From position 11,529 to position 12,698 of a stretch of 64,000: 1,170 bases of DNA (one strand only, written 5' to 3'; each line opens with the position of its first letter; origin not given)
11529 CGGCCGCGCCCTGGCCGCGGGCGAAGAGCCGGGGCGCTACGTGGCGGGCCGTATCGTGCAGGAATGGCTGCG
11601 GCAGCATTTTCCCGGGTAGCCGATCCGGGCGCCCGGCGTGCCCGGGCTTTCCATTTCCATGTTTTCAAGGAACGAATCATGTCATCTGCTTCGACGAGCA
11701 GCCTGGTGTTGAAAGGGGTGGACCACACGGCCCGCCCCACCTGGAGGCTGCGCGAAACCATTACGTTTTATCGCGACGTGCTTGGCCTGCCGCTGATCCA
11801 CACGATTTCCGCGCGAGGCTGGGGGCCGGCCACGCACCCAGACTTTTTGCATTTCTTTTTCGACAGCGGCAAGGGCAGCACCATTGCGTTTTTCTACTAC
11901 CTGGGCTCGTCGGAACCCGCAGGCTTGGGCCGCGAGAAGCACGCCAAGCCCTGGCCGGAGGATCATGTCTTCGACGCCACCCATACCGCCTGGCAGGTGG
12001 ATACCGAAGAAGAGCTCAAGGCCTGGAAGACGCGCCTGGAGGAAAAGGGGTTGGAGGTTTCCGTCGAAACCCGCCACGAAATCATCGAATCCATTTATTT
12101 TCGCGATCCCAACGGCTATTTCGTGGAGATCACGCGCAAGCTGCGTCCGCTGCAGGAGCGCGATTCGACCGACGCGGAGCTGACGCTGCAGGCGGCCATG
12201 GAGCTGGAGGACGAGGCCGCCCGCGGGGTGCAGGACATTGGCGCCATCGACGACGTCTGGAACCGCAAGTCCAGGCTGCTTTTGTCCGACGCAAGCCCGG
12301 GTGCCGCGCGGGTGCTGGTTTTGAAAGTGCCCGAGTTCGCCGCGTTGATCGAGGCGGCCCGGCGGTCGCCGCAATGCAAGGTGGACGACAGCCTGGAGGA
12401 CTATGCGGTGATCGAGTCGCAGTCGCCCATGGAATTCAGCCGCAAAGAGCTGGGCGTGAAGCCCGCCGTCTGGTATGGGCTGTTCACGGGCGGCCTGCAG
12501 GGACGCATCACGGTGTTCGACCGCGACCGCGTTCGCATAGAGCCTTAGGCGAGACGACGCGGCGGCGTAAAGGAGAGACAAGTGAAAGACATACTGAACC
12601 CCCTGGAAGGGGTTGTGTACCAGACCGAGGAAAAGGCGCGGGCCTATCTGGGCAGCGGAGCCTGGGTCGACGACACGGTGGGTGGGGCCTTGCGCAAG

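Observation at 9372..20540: TetR-controlled aryl-acid activation, CoA-thioester hydroxylation and thioesterase cluster with a dedicated ABC importer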

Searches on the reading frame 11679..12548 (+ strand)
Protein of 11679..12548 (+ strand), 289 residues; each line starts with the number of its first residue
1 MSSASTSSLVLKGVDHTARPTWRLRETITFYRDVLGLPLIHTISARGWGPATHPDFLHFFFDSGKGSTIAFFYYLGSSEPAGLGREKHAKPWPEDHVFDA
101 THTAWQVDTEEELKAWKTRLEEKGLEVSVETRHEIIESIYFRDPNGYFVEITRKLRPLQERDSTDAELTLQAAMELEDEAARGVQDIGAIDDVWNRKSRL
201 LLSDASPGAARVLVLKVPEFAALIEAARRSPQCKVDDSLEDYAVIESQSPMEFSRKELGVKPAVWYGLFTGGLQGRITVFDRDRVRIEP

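Call 5: search_protein_families(library=pfam, proteins=[window:11679-12548:+])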
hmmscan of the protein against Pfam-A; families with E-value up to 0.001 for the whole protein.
window:11679-12548:+ (289 aa): 2 families
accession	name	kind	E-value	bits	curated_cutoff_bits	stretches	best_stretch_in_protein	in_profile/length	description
PF00903.31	Glyoxalase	-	3.8e-16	60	20.6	1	14-151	2-121/121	Glyoxalase/Bleomycin resistance protein/Dioxygenase superfamily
PF22658.2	YycE-like_N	-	0.00032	20.9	27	1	18-41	4-27/52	YycE-like N-terminal domain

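Call 6: search_protein_families(library=ncbifam, proteins=[window:11679-12548:+])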
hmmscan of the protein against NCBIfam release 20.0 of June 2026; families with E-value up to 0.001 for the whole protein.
window:11679-12548:+ (289 aa): 11 families
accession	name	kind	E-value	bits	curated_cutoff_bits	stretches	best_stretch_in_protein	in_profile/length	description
NF003152.0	PRK04101.1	equivalog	7.7e-07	29.5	171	1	100-151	64-116/139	metallothiol transferase FosB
NF000496.2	Fos_GSH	equivalog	2.9e-06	27.4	180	1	97-151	62-114/136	fosfomycin resistance glutathione transferase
NF000495.1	FosK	exception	4.6e-06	26.5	280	0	98-151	58-109/132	fosfomycin resistance glutathione transferase FosK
NF000494.1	FosF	exception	4.9e-06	26.6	280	0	97-151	57-109/132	fosfomycin resistance glutathione transferase FosF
NF000221.4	FosA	exception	6.5e-06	26.1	250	0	98-151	63-114/137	FosA family fosfomycin resistance glutathione transferase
NF033933.0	fosA8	exception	1.1e-05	25.7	300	0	99-151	64-114/138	FosA8 family fosfomycin resistance glutathione transferase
TIGR03213.1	23dbph12diox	equivalog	1.3e-05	24.8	366.45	0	99-151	58-115/287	biphenyl-2,3-diol 1,2-dioxygenase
NF000493.1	Fos_BSH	exception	0.0001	22.7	240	0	98-152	61-116/137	FosB/FosD family fosfomycin resistance bacillithiol transferase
NF041541.1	fosBx1_fam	exception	0.0001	22.7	290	0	99-151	63-116/138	FosBx1 family fosfomycin resistance bacillithiol transferase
TIGR03211.1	catechol_2_3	equivalog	0.00012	21.5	320.2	0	101-153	62-117/303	catechol 2,3-dioxygenase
NF032892.0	fosA7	exception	0.00045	20.3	305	0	99-151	64-114/140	FosA7 family fosfomycin resistance glutathione transferase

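Call 28: search_solved_structures(query=window:11679-12548:+, max_evalue=1, show_alignments=3)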
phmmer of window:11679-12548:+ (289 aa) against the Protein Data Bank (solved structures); distinct sequences matched with E-value up to 1: 18.
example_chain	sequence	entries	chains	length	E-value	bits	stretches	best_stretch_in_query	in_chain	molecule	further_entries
9u42_A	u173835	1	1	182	6e-16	61.7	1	10-161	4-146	Glyoxalase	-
4nb1_A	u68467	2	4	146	7.7e-06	28.5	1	86-151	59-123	Metallothiol transferase FosB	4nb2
4nay_A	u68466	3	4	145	1.4e-05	27.7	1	55-151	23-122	Metallothiol transferase FosB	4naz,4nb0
1zsw_A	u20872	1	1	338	0.00033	23.1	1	101-152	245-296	Glyoxalase family protein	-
3r4q_A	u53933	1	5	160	0.00094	21.6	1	80-152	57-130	Lactoylglutathione lyase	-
3ghj_A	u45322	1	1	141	0.002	20.6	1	98-152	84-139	Putative integron gene cassette protein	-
1npb_A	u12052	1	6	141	0.0038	19.7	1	95-151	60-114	fosfomycin-resistance protein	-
7n7g_A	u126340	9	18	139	0.0064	18.9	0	11-40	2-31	Metallothiol transferase FosB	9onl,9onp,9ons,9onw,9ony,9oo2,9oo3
9onv_A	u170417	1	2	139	0.008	18.6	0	11-40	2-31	Metallothiol transferase FosB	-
3oaj_A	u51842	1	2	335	0.018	17.4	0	13-79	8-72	Putative ring-cleaving dioxygenase mhqO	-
4jh1_A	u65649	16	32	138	0.033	16.6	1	83-151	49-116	Metallothiol transferase FosB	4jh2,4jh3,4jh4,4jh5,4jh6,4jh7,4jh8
5v3d_A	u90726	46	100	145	0.038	16.4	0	94-151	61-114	Fosfomycin resistance protein | FosA family fosfomycin resistance glutathione transferase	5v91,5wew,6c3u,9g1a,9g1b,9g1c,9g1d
8r37_B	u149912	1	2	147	0.039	16.3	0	94-151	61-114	FosA family fosfomycin resistance glutathione transferase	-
5vb0_A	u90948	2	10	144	0.12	14.7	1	90-151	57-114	Fosfomycin resistance protein FosA3 | FosA3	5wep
2zi8_A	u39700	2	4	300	0.4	13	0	13-72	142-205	PROBABLE BIPHENYL-2,3-DIOL 1,2-DIOXYGENASE BPHC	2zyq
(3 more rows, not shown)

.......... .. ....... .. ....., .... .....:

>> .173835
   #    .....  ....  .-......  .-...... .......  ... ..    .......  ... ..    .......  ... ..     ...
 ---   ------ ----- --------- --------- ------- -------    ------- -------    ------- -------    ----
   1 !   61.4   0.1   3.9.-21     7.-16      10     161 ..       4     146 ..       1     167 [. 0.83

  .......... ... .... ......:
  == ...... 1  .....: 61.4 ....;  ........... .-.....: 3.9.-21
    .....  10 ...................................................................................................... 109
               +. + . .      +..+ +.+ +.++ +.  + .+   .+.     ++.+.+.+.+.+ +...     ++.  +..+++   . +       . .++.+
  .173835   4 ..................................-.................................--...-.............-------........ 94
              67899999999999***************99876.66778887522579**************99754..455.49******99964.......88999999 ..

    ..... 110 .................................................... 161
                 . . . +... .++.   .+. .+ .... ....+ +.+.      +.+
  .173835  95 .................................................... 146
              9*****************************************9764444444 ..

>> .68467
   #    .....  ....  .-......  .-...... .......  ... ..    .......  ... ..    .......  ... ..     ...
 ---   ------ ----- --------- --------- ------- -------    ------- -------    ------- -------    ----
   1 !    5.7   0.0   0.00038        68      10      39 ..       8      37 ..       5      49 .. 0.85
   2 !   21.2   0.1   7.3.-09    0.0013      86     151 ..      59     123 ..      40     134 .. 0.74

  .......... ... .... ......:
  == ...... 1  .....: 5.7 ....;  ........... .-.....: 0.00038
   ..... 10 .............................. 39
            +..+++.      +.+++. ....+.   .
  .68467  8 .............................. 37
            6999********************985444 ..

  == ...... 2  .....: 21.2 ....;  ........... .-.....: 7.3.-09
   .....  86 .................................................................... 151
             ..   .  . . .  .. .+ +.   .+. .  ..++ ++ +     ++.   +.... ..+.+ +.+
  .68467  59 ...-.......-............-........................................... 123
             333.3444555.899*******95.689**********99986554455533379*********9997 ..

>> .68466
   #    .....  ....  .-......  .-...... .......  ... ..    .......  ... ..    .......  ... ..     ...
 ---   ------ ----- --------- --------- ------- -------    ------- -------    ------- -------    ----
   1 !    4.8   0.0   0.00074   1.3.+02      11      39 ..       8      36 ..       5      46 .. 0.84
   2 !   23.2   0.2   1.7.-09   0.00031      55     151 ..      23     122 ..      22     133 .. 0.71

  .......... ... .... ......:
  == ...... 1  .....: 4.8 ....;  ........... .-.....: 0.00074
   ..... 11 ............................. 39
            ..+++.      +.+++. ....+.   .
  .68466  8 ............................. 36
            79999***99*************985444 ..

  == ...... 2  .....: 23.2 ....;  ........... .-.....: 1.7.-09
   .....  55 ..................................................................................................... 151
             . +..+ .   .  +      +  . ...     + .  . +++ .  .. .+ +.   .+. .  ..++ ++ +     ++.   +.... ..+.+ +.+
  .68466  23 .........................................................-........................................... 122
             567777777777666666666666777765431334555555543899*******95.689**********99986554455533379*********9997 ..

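Call 29: find_homologous_proteins(query=window:11679-12548:+)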
Query window:11679-12548:+ (289 aa): 1975 proteins with E <= 0.001 among 4489 candidates; the best 120 are listed.
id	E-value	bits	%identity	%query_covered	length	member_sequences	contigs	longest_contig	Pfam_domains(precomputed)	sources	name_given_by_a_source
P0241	2.2e-189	646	99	100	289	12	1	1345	PF00903.32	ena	-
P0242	7.4e-153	526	79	100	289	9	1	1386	PF00903.32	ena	-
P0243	2.4e-141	488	72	100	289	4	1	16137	PF00903.32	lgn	-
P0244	5.0e-136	471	71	99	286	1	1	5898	PF00903.32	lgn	-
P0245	6.8e-134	464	70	99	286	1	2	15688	PF00903.32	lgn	-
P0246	1.2e-130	453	68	99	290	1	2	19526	PF00903.32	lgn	-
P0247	1.6e-130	453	67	100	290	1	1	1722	PF00903.32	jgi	jgi:catechol 2,3-dioxygenase-like lactoylglutathione lyase family enzyme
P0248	3.1e-130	452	67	100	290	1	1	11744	PF00903.32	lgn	-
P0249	6.6e-129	447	67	100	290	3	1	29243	PF00903.32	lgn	-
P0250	3.4e-128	445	67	99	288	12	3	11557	PF00903.32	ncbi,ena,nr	ncbi:MAG: glyoxalase [Alcaligenaceae bacterium]|nr:glyoxalase [Alcaligenaceae bacterium]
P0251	1.7e-127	443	66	99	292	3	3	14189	PF00903.32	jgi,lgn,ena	-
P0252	2.3e-127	442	67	98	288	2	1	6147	PF00903.32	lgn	-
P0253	4.0e-127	441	66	100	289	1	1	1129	PF00903.32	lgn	-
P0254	1.6e-126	439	67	99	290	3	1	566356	PF22658.3,PF00903.32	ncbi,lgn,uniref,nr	ncbi:VOC family protein [Pusillimonas sp. NJUB218]|uniref:VOC family protein n=1 Tax=Pusillimonas sp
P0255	4.7e-126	438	67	99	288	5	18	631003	PF00903.32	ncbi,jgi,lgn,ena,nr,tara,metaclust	ncbi:MAG TPA: glyoxalase [Pusillimonas sp.]|jgi:catechol 2,3-dioxygenase-like lactoylglutathione lya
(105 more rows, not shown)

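Call 38: predict_structure(alignment_id=A2)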
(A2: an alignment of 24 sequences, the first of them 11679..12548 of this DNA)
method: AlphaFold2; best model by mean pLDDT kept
length: 289 residues; sequences in the alignment: 24
mean_pLDDT: 85.2   pTM: 0.84
mean pLDDT of the five models: 85.2, 80.8, 75.7, 74.9, 73.5
residues with pLDDT >= 90: 149; 70-90: 103; 50-70: 21; < 50: 16
segments of 3 or more residues with pLDDT < 50: 1-3, 86-97
pLDDT, mean of each block of 10 residues (from residue 1): 56 83 87 92 80 80 86 80 51 46 87 93 86 86 79 92 96 92 83 95 82 95 97 96 97 96 90 94 94
secondary structure, 60 per line:
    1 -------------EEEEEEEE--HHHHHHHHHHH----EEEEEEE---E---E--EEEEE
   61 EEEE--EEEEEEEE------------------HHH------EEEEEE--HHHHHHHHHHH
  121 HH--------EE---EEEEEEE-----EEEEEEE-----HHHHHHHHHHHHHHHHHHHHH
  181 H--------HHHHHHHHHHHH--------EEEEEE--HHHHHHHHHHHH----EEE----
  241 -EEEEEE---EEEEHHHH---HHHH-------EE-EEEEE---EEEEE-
elements in order: E14-21 H24-34 E39-45 E56-64 E67-74 E102-107 H110-122 E136-142 E148-154 H160-181 H190-201 E210-215 H218-229 E234-236 E242-247 E251-254 H255-258 H262-265 E276-280 E284-288

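Call 42: fold_search(model_id=the predicted structure, library=pdb)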
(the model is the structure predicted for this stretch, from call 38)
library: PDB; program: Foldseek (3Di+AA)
matches with E <= 10: 1309; with E <= 0.001: 198
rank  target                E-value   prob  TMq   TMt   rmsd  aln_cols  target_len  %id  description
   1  9u42                  8.3e-11  1.00  0.25  0.38  17.3       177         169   28  Crystal Structure of Homogentisate 1,2-Dioxygenase from Acinetobacter in Complex with Zn ion (released 2025-07-23)
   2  3ghj                  8.6e-07  1.00  0.19  0.45  12.6       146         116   23  Crystal structure from the mobile metagenome of Halifax Harbour Sewage Outfall: Integron Cassette Protein HFX_CASS4 (released 2009-03-24)
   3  1zsw                  2.0e-06  1.00  0.20  0.18  13.2       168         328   20  Crystal Structure of Bacillus cereus Metallo Protein from Glyoxalase family (released 2005-06-07)
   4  6bu2_B                2.5e-06  1.00  0.35  0.63   5.6       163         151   18  Crystal structure of methylmalonyl-CoA epimerase from Mycobacterium tuberculosis (released 2018-12-12)
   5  3oaj_A                3.1e-06  1.00  0.19  0.18  13.1       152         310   20  CRYSTAL STRUCTURE OF putative dioxygenase from Bacillus subtilis subsp. subtilis str. 168 (released 2010-08-18)
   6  2p25                  4.2e-06  1.00  0.18  0.37  14.7       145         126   20  The crystal structure of the glyoxalase family protein from Enterococcus faecalis (released 2007-04-03)
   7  1npb_A                4.8e-06  1.00  0.18  0.34  14.2       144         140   22  Crystal structure of the fosfomycin resistance protein from transposon Tn2921 (released 2004-03-02)
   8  3hpy_C                5.7e-06  1.00  0.35  0.34   5.5       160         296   19  Crystal Structure Analysis of the 2,3-dioxygenase LapB from Pseudomonas in the complex with 4-methylcatechol (released 2009-10-20)
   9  3r4q_C                5.7e-06  1.00  0.21  0.40  13.2       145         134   25  Crystal structure of Lactoylglutathione lyase from Agrobacterium tumefaciens (released 2011-04-06)
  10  3hpv_B                6.8e-06  1.00  0.35  0.35   5.8       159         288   19  Crystal Structure Analysis of the 2,3-dioxygenase LapB from Pseudomonas sp. KL28 (released 2009-10-20)
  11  7yvv                  7.6e-06  1.00  0.31  0.27   7.9       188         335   19  AcmP1, R-4-hydroxymandelate synthase (released 2023-09-06)
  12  3r4q_E                7.6e-06  1.00  0.22  0.41  13.1       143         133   26  Crystal structure of Lactoylglutathione lyase from Agrobacterium tumefaciens (released 2011-04-06)
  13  2rk0_B                7.6e-06  1.00  0.19  0.40  14.8       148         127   18  Crystal structure of glyoxylase/bleomycin resistance protein/dioxygenase domain from Frankia sp. EAN1pec (released 2007-10-30)
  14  1ss4_A                9.6e-06  1.00  0.23  0.40  14.7       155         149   17  Crystal Structure of the Glyoxalase Family Protein APC24694 from Bacillus cereus (released 2004-08-03)
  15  3r4q_A                1.0e-05  1.00  0.21  0.40  13.2       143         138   24  Crystal structure of Lactoylglutathione lyase from Agrobacterium tumefaciens (released 2011-04-06)
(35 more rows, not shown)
